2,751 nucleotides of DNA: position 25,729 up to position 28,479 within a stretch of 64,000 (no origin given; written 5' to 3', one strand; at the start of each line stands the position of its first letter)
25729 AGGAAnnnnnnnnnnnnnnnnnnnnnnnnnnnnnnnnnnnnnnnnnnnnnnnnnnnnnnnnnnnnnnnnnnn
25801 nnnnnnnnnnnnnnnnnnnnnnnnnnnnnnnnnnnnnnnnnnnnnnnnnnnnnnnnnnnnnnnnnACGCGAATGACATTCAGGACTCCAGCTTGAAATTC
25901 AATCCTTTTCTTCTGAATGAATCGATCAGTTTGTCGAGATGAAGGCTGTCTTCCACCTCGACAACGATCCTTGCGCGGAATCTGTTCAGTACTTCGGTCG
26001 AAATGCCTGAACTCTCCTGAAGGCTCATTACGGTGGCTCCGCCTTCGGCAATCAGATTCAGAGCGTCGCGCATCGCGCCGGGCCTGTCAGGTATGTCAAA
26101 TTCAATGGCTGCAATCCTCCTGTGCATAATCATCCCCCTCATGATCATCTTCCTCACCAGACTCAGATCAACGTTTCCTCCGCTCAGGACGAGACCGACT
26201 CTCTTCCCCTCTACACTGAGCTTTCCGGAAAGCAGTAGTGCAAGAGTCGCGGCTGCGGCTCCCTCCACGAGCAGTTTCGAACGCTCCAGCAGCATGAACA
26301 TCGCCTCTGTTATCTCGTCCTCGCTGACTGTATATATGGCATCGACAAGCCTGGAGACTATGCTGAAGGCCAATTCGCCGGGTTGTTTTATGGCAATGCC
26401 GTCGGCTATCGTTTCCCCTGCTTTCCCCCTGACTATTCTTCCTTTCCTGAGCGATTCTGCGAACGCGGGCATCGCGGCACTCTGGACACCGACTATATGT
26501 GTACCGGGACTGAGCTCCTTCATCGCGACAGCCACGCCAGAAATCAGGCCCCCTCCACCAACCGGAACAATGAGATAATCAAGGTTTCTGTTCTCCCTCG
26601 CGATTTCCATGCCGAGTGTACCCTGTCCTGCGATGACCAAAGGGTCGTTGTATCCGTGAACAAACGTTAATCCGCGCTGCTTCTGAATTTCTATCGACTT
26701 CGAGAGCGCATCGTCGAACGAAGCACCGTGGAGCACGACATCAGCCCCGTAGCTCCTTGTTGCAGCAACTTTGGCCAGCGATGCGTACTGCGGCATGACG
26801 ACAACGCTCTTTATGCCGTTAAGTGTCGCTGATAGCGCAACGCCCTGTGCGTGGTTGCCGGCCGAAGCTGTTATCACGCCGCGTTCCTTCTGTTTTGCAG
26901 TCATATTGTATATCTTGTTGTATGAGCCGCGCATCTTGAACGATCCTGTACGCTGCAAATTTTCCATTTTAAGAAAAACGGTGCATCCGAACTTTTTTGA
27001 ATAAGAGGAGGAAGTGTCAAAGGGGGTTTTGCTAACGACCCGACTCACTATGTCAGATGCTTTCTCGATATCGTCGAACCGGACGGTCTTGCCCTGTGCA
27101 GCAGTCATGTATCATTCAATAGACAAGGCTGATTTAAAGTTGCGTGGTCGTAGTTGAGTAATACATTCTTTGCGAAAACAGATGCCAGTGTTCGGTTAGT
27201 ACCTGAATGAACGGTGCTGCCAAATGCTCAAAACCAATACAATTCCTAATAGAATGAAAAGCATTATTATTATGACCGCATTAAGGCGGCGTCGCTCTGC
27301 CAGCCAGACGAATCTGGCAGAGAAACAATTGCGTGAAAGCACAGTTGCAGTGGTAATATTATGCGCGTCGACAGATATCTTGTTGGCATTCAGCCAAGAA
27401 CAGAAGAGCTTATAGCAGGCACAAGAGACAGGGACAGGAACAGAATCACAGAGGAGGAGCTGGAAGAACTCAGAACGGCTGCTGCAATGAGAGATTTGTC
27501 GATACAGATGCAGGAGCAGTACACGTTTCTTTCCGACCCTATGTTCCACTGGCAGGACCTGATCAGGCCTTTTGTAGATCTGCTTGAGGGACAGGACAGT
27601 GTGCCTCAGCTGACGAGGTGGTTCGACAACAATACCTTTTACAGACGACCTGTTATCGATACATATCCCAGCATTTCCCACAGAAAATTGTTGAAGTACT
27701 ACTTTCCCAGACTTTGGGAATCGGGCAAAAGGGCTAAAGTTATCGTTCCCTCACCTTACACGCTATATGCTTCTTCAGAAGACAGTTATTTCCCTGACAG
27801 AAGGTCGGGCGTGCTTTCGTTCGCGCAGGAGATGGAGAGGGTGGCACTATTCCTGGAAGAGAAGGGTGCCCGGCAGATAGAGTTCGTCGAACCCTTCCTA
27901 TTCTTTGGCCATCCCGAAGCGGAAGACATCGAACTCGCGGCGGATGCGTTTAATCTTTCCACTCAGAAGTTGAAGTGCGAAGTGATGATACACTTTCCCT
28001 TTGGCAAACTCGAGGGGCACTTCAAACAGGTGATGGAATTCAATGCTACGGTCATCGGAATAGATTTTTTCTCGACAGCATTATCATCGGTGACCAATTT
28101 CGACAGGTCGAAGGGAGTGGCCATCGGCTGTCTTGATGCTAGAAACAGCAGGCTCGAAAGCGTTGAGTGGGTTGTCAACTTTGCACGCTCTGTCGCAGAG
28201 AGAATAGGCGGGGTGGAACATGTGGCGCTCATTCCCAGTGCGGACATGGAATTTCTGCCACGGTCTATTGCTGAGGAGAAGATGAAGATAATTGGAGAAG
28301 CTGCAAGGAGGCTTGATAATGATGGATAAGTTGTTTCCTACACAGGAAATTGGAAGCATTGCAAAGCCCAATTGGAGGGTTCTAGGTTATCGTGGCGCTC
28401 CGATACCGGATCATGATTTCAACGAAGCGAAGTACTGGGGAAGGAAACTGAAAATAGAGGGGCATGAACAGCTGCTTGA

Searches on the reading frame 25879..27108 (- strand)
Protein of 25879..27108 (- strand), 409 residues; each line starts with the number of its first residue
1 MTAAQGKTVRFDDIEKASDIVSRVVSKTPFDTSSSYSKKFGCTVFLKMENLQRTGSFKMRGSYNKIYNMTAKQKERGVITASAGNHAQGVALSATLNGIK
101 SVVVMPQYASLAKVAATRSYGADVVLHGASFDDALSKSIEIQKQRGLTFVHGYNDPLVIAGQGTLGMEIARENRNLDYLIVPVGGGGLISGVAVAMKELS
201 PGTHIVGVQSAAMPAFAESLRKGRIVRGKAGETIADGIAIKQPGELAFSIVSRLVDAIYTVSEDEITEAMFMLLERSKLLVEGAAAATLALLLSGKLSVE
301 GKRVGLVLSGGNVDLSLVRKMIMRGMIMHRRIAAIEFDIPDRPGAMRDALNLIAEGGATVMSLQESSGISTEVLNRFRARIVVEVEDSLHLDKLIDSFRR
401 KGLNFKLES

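Call 5: search_protein_families(library=pfam, proteins=[window:25879-27108:-])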
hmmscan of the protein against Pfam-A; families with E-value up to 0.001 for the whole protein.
window:25879-27108:- (409 aa): 3 families
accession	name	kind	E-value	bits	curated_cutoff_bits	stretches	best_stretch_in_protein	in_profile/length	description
PF00291.31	PALP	-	1.7e-83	280.8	35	1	22-310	2-295/295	Pyridoxal-phosphate dependent enzyme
PF13291.12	ACT_4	-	0.00037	21.5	27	1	333-400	7-71/80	ACT domain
PF01842.31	ACT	-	0.00083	19.5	27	0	335-398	3-61/66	ACT domain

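Call 43: search_protein_families(library=ncbifam, proteins=[window:25879-27108:-], max_evalue=0.00001)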
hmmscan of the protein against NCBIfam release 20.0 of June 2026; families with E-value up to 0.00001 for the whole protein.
window:25879-27108:- (409 aa): 39 families (the best 25 are shown)
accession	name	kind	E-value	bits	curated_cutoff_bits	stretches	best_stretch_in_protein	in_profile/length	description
TIGR01127.1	ilvA_1Cterm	equivalog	1.7e-137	458.5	378.75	1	28-406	1-379/380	threonine ammonia-lyase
NF005600.0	PRK07334.1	equivalog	5e-125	417.3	496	1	4-406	5-405/408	threonine ammonia-lyase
NF006389.0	PRK08638.1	equivalog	1.7e-112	375.6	453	1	4-323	4-325/333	bifunctional threonine ammonia-lyase/L-serine ammonia-lyase TdcB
NF005454.0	PRK07048.1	equivalog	2.2e-96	322.8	452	1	6-322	4-320/324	threo-3-hydroxy-L-aspartate ammonia-lyase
NF005292.0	PRK06815.1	equivalog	9.1e-92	307.5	371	1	11-322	5-317/320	threonine/serine dehydratase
NF006674.0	PRK09224.1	subfamily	1.3e-91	307.9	577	1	21-402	19-397/508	threonine ammonia-lyase IlvA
TIGR01124.1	ilvA_2Cterm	equivalog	7.3e-90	301.9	411.3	1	21-364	11-357/499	threonine ammonia-lyase, biosynthetic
NF006390.0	PRK08639.1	equivalog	9.7e-85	285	421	1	7-351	5-353/418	threonine ammonia-lyase IlvA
NF009130.0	PRK12483.1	subfamily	1.4e-83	281.2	801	1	21-375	31-388/521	threonine ammonia-lyase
NF045641.2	BHydaspDhtseBhcB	equivalog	1.6e-80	270.6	550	1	11-316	4-308/312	beta-hydroxyaspartate dehydratase BhcB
NF005680.0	PRK07476.1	equivalog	5.5e-79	265.5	413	1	8-324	4-322/326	hydroxyectoine utilization dehydratase EutB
TIGR02079.1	THD1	equivalog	3.9e-78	263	440.55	1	12-358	1-352/410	threonine ammonia-lyase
NF004771.0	PRK06110.1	equivalog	1.7e-74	250.8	317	1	11-325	5-319/323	threonine dehydratase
NF006094.0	PRK08246.1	subfamily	1.5e-72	244.6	331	1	12-316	8-307/310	serine/threonine dehydratase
TIGR02991.1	ectoine_eutB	equivalog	2.5e-71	240.3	413.35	1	10-322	2-315/317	hydroxyectoine utilization dehydratase EutB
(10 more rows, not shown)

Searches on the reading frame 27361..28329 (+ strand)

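Call 5: search_protein_families(library=pfam, proteins=[window:27361-28329:+])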
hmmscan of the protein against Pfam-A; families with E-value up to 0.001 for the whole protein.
window:27361-28329:+ (322 aa): 2 families
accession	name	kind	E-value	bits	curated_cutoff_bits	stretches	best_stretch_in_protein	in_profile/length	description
PF08267.18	Meth_synt_1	-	4.6e-13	49.8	27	1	83-269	107-299/313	Cobalamin-independent synthase, N-terminal domain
PF01717.24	Meth_synt_2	-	1.1e-10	41.8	21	1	8-315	6-322/324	Cobalamin-independent synthase, Catalytic domain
